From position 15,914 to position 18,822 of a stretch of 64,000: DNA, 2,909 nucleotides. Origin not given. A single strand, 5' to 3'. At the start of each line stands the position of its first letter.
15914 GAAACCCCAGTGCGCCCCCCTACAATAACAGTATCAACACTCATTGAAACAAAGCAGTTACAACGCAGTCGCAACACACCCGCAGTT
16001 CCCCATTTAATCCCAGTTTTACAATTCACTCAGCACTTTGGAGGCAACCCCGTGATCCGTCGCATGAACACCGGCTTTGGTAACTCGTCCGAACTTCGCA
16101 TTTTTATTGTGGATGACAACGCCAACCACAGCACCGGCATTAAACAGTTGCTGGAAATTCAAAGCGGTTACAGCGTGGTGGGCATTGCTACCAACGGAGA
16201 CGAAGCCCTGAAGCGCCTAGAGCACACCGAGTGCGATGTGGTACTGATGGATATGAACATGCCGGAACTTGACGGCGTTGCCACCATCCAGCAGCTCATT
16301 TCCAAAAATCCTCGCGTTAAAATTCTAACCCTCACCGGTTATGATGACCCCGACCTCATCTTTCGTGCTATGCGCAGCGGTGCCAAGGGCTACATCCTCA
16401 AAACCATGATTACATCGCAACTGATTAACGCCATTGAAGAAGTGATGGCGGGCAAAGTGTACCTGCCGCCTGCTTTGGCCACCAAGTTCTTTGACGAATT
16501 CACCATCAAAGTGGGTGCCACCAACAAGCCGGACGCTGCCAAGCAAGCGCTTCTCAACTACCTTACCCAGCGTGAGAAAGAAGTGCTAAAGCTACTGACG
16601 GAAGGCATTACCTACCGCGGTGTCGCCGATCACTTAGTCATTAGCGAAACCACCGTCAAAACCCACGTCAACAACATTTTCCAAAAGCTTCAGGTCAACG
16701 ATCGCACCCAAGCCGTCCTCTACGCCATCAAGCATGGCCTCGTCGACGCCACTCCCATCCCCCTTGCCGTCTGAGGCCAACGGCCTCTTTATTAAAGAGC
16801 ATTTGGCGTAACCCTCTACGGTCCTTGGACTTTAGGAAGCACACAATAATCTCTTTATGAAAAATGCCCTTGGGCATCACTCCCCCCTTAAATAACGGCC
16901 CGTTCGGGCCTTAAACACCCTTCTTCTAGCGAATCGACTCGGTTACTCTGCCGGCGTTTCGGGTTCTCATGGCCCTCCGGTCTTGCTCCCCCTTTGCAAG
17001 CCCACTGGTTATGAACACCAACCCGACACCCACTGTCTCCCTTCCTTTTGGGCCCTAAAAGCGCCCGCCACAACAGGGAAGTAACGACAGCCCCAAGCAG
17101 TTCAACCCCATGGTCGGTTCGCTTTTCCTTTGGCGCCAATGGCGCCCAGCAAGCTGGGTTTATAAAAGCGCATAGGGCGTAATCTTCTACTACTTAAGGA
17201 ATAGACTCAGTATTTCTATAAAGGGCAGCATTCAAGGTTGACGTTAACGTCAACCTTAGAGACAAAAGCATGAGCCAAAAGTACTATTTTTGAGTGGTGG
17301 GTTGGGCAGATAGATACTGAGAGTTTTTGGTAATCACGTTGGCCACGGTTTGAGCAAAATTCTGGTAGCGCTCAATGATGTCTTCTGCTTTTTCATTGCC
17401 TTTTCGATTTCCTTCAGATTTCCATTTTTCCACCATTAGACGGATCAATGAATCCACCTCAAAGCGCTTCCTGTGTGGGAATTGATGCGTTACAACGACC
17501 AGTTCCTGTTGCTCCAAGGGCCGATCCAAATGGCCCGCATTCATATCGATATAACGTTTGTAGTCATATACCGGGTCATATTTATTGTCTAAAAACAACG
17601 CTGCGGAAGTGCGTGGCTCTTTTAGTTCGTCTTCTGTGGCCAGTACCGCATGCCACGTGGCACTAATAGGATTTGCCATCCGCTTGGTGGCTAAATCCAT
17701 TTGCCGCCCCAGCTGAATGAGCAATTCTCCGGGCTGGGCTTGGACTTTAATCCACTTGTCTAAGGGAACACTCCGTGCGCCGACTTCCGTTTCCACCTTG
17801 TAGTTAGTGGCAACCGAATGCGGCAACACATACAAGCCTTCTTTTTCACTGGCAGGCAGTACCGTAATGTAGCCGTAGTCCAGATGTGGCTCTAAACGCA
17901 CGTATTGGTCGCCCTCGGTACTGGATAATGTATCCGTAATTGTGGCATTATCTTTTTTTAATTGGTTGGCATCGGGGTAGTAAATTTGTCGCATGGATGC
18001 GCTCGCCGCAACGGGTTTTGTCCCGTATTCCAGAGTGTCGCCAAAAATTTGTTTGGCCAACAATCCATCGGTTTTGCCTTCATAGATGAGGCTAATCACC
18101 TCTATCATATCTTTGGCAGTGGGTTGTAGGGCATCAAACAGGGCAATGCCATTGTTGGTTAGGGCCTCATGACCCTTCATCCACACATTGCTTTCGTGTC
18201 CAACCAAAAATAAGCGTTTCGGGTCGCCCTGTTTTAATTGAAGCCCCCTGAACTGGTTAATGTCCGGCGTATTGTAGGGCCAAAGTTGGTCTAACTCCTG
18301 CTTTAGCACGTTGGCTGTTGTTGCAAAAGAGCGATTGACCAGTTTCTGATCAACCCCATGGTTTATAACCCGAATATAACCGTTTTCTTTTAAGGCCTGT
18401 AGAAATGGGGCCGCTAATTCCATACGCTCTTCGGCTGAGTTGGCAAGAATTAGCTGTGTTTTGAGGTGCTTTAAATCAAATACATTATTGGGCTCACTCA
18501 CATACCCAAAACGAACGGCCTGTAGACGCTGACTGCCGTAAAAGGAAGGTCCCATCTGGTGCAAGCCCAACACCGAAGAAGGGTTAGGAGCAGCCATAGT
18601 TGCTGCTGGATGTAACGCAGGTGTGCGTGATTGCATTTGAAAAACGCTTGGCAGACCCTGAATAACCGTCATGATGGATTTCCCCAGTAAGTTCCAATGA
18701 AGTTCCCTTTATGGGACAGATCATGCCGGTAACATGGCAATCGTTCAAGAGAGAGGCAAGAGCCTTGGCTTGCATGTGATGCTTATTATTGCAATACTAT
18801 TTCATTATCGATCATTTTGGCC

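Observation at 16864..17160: Unassigned ~300-nt multi-stem RNA candidate between two convergent genes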

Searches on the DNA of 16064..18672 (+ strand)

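Call 4: search_rna_families(source=window, start=16700, end=17350, threshold=evalue, max_evalue=10, show_alignments=3)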
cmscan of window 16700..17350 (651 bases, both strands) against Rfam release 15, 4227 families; matches with E-value up to 10: 2.
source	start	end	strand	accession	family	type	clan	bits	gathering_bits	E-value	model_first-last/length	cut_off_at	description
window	17192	17239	+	RF01158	SNORD108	Gene; snRNA; snoRNA; CD-box;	-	19.3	46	0.64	1-71/71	no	Small nucleolar RNA SNORD108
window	16730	16812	+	RF02475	GlsR6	Gene; snRNA; snoRNA; CD-box;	-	14.2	75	1.2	1-59/59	no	Small nucleolar RNA GlsR6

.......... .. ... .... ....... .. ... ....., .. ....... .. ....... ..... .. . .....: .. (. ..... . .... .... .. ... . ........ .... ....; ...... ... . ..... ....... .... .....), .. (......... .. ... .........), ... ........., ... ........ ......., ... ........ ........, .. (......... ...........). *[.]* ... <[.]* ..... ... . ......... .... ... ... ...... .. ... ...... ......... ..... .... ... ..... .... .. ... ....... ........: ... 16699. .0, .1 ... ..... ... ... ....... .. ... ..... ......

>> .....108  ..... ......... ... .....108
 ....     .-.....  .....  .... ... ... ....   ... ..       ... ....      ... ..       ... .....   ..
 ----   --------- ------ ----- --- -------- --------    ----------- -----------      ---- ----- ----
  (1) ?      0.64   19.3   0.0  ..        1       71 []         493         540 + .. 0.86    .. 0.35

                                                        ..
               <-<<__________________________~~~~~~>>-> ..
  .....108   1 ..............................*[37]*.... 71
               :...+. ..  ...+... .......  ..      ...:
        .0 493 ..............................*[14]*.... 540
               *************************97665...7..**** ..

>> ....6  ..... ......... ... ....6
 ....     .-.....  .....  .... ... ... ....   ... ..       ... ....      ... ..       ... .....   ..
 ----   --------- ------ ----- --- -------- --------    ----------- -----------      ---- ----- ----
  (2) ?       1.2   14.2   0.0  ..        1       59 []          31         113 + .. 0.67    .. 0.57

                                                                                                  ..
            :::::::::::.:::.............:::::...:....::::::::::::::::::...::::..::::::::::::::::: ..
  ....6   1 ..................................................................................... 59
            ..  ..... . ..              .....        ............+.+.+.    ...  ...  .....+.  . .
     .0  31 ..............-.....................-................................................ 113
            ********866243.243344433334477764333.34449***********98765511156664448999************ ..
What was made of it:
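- Closest known: 6S RNA. Different: No 6S model hit even at E<=10 (call 4).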

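Call 12: search_dna_similar(query=window:16780-17260:+, collection=plasmids, mode=distant)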
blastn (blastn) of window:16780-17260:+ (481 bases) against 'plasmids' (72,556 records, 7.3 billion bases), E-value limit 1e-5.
No match.

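Call 41: search_rna_families(sources=[L007, L008, L009, L010, L011, L012, L013, L014, L015, L016, L017, L020, L021, L022, L023, L024, L025, L026, L027, L033], threshold=gathering)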
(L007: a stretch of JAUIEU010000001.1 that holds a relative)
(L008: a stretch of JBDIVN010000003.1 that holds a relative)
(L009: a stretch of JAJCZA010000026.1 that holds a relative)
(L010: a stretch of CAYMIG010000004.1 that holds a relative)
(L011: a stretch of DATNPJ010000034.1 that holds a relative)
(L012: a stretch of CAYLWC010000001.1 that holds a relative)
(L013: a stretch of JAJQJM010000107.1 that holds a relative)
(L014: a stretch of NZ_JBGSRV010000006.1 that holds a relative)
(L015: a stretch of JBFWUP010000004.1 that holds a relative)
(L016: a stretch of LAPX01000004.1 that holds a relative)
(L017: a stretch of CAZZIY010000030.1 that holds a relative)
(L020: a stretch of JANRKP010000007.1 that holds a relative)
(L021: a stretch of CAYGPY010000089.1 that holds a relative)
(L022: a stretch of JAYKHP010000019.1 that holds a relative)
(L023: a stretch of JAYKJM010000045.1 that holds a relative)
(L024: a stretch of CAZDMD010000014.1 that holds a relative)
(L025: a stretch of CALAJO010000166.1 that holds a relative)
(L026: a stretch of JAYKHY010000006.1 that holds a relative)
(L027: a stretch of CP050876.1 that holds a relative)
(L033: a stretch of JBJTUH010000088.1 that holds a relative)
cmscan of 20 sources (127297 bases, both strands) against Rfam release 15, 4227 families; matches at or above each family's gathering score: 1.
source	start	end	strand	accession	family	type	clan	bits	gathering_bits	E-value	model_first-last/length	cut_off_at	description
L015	1634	1707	-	RF00005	tRNA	Gene; tRNA;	CL00001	67.7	29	2.6e-12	1-71/71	no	tRNA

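Call 65: search_rna_families(sources=[L087, L168, L169, L170], threshold=evalue, max_evalue=5)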
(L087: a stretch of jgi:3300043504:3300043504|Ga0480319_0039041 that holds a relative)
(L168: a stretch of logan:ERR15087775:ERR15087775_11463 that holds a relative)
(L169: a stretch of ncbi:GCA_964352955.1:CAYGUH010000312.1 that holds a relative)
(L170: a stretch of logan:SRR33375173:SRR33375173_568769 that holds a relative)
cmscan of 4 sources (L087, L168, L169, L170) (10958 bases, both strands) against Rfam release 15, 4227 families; matches with E-value up to 5: 4.
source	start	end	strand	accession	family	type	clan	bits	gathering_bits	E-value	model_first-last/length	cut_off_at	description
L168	2813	2867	+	RF01306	sR52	Gene; snRNA; snoRNA; CD-box;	-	26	50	0.048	1-60/60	no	Small nucleolar RNA sR52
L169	2160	2202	+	RF01303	sR49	Gene; snRNA; snoRNA; CD-box;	-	20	50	2.1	1-56/56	no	Small nucleolar RNA sR49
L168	2951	3005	+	RF01306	sR52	Gene; snRNA; snoRNA; CD-box;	-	19.8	50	1.7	1-60/60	no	Small nucleolar RNA sR52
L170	564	636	+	RF02089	CLRN1-AS1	Gene; lncRNA;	-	19.7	48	0.19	1-79/79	no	CLRN1 antisense RNA 1 conserved region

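Call 80: build_rna_model(alignment_id=A5)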
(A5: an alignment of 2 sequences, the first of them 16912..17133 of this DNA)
Model R1 built from alignment A5 (2 sequences, 224 columns); structure: RNAalifold consensus.
model positions 224; base pairs 61; branch points 1; effective number of sequences 0.8; information 0.59 bits per position. Calibrated on 0.2 Mb of random sequence (short: E-values are rough).
structure used (alignment columns):
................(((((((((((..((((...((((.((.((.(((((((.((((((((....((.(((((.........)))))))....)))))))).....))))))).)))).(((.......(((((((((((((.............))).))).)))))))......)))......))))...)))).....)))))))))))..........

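Call 81: search_with_rna_model(model_id=R1, sources=[window, L007, L170, L168, L169, L173, L172, L020, L008, L009, L010, L011, L012, L013, L014, L015, L016, L017, L021, L022, L023, L024, L025, L026, L027, L028, L033, L088, L089, L090, L091, L092, L093, L094, L095, L096, L097, L001, L002, L003, L006, L171, L087], max_evalue=10, show_alignments=4)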
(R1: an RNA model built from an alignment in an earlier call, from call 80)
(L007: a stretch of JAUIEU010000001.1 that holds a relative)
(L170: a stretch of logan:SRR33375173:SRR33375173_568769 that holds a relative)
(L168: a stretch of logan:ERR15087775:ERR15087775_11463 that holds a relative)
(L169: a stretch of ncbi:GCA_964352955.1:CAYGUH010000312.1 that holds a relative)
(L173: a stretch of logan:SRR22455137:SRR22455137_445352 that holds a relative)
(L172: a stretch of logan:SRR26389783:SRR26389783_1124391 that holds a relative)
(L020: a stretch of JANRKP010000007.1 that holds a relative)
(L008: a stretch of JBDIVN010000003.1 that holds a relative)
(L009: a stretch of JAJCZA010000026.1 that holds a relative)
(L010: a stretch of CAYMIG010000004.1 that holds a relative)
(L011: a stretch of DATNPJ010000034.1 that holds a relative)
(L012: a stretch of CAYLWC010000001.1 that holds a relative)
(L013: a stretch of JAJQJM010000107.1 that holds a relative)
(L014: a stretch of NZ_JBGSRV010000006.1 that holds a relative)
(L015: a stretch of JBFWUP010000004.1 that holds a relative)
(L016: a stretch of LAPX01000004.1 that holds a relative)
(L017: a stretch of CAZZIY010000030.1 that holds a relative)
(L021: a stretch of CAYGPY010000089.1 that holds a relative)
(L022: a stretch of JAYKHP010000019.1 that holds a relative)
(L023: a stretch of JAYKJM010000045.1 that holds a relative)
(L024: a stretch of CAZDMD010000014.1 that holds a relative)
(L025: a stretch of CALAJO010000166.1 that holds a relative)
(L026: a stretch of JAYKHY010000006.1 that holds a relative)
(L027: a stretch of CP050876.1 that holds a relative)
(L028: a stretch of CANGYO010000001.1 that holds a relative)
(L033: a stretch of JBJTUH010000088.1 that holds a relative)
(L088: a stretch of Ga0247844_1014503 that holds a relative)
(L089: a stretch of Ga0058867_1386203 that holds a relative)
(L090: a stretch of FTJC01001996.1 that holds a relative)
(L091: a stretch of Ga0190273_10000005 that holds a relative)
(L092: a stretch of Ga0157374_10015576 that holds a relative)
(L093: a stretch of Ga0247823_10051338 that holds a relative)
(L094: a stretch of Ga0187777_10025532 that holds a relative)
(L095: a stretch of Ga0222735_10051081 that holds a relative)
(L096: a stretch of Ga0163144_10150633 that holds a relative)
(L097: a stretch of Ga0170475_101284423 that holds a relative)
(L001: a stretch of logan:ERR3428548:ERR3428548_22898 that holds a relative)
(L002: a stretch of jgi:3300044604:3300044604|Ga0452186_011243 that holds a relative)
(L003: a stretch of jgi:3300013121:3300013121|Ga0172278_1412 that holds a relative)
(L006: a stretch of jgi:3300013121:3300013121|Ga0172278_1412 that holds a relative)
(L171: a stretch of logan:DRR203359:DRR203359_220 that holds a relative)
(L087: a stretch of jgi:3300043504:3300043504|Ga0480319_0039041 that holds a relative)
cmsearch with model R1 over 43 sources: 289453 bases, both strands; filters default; matches with E-value up to 10: 12.
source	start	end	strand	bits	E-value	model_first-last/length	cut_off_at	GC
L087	1144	1367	+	284.4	4.5e-73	1-224/224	no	0.55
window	16912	17133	+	279.1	1.2e-71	1-224/224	no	0.56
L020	1911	1947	+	11.4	0.31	1-224/224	no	0.43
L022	2458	2512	-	9.5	1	1-224/224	no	0.55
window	55376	55477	-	9.3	1.1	42-181/224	no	0.53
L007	3783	3919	+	9.1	1.3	1-224/224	no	0.47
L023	2864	2961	+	8.8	1.5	1-224/224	no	0.47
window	1242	1295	-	7.2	4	1-224/224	no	0.46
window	60809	60910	-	7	4.7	1-224/224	no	0.61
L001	10627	10698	+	6.9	4.8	1-224/224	no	0.57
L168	1549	1632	-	5.9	8.9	1-224/224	no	0.55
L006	4158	4194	-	5.8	9.4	1-224/224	no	0.35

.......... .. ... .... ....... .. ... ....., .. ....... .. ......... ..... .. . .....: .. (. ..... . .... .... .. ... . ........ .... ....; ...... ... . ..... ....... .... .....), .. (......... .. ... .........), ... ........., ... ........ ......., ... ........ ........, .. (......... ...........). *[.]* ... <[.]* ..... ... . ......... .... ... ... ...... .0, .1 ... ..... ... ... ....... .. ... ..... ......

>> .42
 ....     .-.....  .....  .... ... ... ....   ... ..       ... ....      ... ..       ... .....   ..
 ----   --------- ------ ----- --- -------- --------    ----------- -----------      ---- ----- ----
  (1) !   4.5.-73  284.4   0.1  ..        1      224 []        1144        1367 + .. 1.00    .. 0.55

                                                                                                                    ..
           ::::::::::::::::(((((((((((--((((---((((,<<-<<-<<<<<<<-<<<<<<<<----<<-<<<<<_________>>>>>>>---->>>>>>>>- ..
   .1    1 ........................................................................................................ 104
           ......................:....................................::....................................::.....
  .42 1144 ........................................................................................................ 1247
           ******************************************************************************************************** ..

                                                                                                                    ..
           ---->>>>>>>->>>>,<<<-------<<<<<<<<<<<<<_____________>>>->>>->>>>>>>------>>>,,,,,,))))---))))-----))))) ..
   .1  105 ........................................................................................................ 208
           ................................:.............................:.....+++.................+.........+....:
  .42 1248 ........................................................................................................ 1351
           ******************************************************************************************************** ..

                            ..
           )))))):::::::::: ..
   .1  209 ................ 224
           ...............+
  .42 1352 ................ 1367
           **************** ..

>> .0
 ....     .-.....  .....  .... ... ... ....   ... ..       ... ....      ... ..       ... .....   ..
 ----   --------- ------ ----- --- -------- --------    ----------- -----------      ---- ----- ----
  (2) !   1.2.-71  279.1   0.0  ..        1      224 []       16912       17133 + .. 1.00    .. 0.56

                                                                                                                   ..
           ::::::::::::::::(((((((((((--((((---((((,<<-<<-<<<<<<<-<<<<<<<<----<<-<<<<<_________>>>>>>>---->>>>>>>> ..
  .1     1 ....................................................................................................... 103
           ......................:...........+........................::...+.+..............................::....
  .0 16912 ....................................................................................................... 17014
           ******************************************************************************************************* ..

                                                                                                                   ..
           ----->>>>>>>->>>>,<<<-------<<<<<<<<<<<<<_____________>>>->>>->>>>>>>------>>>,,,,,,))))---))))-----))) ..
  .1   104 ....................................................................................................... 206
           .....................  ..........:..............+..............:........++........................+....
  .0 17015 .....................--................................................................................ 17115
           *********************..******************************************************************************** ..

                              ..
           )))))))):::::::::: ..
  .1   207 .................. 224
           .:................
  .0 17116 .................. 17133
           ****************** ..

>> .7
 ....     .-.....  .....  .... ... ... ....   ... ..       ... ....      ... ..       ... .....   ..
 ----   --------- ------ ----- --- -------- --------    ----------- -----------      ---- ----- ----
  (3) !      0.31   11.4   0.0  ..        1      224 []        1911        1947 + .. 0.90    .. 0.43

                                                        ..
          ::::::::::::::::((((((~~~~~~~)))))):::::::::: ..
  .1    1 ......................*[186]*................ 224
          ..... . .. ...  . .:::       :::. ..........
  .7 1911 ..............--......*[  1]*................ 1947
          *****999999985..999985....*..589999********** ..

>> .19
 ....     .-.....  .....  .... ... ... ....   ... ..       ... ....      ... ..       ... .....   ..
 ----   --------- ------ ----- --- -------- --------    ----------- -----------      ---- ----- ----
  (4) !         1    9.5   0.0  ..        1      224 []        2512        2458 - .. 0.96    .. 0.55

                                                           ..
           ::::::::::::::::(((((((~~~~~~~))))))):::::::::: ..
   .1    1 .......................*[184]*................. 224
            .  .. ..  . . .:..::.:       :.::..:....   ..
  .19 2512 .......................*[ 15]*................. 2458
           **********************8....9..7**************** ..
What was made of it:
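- The covariance model R1 hits the L007 element at only 9.1 bits, E 1.3, no better than plain terminators (call 81).
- Tried and rejected: The R1 score of 9.1 bits is no better than plain terminators, so the question is left open (call 81).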

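Call 86: search_rna_families(sources=[L173, L172, L088], threshold=evalue, max_evalue=10)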
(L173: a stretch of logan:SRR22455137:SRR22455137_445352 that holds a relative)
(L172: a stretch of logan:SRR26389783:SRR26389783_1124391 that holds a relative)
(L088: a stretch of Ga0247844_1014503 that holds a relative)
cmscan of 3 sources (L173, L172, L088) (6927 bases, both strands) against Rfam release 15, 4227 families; matches with E-value up to 10: 15.
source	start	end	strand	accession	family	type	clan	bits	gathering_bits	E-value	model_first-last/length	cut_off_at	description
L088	963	1048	-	RF03894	mir-5736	Gene; miRNA;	-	28.1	90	0.03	1-80/80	no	mir-5736 microRNA precursor family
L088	952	1055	-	RF04173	MIR847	Gene; miRNA;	-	24.4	184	0.08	1-164/164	no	MIR847 microRNA precursor family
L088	963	1050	-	RF03993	mir-8536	Gene; miRNA;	-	24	100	0.15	1-86/86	no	mir-8536 microRNA precursor family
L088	963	1050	+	RF03993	mir-8536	Gene; miRNA;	-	23.4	100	0.22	1-86/86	no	mir-8536 microRNA precursor family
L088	964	1049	-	RF03952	mir-3718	Gene; miRNA;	-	20.4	78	1.1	1-92/92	no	mir-3718 microRNA precursor family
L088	965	1048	+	RF03261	mir-1759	Gene; miRNA;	-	19.9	58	5.6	1-75/75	no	mir-1759 microRNA precursor family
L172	1361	1481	-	RF00202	snoR66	Gene; snRNA; snoRNA; CD-box;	-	19.4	43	3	1-76/76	no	Small nucleolar RNA R66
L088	999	1062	-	RF00736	mir-320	Gene; miRNA;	-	18.3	55.5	2.5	1-76/76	no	mir-320 microRNA precursor family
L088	3512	3574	-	RF03323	mir-3613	Gene; miRNA;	-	18.1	91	6.3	1-86/86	no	mir-3613 microRNA precursor family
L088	965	1048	+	RF02022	mir-1275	Gene; miRNA;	-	18.1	71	7.9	1-78/78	no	mir-1275 microRNA precursor family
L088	2253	2337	+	RF02056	STnc390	Gene; sRNA;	-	17.9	50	4.9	1-60/60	no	Salmonella sRNA STnc390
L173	119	179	+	RF00321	snoZ247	Gene; snRNA; snoRNA; CD-box;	-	17.8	38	9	1-139/139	no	Small nucleolar RNA Z247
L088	3497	3658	+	RF02862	sRNA_1300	Gene; sRNA;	-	17.3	48.8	1.8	1-231/231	no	Enterococcus sRNA 1300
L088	3517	3569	-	RF01642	ceN54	Gene; snRNA; snoRNA; CD-box;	-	17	60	7.3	1-68/68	no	Caenorhabditis snoRNA ceN54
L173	1128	1206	+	RF02510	PYLIS_3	Cis-reg;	-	16.1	38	7.9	1-100/100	no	Pyrrolysine insertion sequence mttB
